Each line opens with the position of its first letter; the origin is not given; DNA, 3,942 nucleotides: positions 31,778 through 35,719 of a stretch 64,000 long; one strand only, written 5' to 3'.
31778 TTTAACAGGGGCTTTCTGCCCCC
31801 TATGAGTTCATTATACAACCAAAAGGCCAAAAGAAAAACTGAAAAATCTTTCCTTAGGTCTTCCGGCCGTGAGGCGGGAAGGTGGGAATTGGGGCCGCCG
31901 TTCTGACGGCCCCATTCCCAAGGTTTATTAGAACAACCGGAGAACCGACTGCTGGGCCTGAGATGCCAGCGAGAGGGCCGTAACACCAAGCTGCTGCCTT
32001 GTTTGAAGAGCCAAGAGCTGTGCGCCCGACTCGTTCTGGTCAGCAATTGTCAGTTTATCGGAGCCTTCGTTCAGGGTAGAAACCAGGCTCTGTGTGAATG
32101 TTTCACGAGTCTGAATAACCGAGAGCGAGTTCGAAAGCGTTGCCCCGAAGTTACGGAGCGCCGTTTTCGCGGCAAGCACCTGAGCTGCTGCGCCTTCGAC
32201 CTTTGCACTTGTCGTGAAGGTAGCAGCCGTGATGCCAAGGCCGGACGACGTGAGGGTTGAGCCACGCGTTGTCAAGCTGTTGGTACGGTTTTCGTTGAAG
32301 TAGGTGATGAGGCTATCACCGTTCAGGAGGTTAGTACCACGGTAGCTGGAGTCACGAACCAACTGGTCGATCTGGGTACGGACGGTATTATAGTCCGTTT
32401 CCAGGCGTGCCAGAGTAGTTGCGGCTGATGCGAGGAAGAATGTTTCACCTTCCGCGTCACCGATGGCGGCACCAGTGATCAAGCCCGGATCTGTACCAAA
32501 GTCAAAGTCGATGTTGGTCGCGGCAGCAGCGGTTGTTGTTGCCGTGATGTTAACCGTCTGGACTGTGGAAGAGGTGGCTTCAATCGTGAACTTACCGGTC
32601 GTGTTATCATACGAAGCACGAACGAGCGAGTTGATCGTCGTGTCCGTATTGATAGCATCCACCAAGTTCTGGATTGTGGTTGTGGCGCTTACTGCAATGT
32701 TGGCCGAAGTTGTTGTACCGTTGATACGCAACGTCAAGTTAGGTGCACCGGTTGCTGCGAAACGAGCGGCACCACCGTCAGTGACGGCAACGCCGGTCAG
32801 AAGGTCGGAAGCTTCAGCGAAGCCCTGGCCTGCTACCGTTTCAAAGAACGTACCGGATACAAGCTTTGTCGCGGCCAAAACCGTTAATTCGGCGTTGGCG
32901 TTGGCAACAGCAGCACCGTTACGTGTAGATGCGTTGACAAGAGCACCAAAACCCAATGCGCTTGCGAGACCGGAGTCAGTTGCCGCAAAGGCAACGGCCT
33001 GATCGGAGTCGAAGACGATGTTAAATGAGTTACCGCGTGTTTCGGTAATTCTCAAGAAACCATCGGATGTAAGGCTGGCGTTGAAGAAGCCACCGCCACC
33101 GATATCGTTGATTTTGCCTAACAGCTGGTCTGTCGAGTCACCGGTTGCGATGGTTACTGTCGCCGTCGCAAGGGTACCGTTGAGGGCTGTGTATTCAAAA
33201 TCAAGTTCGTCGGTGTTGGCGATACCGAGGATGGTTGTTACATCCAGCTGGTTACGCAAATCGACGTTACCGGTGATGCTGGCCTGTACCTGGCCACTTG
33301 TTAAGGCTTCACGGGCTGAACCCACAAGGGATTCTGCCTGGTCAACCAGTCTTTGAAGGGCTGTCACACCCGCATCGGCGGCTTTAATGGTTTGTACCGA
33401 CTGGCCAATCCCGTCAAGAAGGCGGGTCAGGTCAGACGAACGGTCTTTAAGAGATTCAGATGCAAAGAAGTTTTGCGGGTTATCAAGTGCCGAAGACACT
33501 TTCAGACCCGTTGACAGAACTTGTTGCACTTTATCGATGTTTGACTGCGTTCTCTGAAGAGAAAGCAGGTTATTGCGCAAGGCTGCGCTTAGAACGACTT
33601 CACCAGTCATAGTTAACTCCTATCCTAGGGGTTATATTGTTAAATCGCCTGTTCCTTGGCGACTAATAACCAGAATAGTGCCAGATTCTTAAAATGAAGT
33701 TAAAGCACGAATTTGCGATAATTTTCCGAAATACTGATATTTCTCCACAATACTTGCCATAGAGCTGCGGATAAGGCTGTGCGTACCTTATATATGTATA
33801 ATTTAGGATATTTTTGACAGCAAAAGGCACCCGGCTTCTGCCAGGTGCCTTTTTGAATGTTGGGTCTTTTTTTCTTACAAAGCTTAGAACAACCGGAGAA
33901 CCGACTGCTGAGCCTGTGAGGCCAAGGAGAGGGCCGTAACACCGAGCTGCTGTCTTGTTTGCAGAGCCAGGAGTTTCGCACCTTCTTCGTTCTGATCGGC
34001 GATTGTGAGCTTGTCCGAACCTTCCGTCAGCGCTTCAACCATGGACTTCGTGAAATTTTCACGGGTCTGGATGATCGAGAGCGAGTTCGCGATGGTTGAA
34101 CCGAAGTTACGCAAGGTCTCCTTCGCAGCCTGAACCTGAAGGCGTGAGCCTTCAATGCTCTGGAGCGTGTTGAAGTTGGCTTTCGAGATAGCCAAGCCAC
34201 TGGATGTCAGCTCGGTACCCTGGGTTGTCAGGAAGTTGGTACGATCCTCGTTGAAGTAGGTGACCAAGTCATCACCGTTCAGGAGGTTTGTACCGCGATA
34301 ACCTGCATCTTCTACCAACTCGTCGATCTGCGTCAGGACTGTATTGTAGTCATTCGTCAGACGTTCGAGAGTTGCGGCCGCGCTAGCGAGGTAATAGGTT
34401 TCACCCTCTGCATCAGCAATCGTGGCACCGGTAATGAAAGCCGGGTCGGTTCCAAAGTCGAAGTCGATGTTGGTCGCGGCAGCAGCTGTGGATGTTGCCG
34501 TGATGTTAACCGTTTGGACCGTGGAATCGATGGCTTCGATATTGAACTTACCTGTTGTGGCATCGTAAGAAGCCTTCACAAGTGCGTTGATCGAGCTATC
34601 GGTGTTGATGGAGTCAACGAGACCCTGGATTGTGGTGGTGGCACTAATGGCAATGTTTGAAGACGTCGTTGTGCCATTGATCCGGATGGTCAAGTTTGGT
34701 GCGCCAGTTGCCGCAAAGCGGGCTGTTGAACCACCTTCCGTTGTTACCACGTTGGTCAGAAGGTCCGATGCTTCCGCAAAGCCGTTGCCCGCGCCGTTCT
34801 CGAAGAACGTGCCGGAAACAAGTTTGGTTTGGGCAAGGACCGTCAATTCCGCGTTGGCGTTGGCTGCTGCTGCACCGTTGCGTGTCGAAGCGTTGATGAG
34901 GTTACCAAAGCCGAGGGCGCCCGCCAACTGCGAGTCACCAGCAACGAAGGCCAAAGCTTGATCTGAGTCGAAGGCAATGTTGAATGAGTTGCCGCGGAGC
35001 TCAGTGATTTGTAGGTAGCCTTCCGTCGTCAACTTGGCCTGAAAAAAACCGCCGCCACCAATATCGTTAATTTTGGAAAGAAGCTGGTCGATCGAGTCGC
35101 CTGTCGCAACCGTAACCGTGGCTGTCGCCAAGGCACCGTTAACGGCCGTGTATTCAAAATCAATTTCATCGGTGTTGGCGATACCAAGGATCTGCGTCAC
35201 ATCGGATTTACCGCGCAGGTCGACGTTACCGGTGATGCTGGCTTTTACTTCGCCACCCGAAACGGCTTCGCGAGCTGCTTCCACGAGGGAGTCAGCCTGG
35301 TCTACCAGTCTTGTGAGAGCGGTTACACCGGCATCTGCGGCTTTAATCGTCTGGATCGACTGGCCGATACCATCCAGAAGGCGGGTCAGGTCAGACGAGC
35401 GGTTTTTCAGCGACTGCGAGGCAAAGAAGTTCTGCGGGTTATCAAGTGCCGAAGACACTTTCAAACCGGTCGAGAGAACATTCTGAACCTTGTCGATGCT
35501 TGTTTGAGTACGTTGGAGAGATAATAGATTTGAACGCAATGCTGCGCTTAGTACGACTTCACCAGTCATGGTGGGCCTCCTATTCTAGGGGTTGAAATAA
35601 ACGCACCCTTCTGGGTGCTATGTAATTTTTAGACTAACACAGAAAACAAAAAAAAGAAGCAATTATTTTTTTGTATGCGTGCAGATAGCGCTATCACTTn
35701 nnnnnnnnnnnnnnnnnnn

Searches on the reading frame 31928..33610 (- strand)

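Call 63: search_protein_families(library=pfam, proteins=[window:31928-33610:-], max_evalue=0.001)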
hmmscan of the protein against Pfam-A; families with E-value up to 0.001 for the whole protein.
window:31928-33610:- (560 aa): 2 families
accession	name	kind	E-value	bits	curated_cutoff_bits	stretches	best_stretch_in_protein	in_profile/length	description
PF00669.25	Flagellin_N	-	2.7e-08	34.4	26.6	1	13-123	9-120/139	Bacterial flagellin N-terminal helical region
PF07196.18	Flagellin_IN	-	1e-05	26.1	22.7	1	293-346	1-54/55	Flagellin hook IN motif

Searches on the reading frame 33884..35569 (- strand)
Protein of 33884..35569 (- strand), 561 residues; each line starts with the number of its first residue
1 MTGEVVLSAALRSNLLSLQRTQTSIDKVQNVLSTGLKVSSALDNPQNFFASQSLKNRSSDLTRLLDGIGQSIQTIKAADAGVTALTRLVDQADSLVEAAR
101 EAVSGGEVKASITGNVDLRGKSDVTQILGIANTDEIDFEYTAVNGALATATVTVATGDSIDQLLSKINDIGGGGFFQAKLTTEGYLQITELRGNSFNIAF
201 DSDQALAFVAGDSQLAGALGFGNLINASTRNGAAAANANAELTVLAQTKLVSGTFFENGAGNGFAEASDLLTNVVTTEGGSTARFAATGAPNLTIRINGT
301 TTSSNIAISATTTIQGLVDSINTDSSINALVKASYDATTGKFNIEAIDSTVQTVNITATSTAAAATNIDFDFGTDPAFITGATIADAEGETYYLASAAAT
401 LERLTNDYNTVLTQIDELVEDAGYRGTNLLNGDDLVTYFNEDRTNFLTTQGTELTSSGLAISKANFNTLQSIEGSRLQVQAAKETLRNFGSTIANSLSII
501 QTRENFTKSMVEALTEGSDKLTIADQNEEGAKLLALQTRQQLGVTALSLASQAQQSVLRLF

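Call 63: search_protein_families(library=pfam, proteins=[window:33884-35569:-], max_evalue=0.001)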
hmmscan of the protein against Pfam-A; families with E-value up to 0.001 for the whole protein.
window:33884-35569:- (561 aa): 3 families
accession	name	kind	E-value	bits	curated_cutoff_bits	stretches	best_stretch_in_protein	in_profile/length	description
PF00669.25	Flagellin_N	-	9e-08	32.7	26.6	1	14-115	10-111/139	Bacterial flagellin N-terminal helical region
PF07196.18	Flagellin_IN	-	3.2e-05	24.5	22.7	1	294-346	1-53/55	Flagellin hook IN motif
PF00700.27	Flagellin_C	-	0.00035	21.3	23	1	481-561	6-86/86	Bacterial flagellin C-terminal helical region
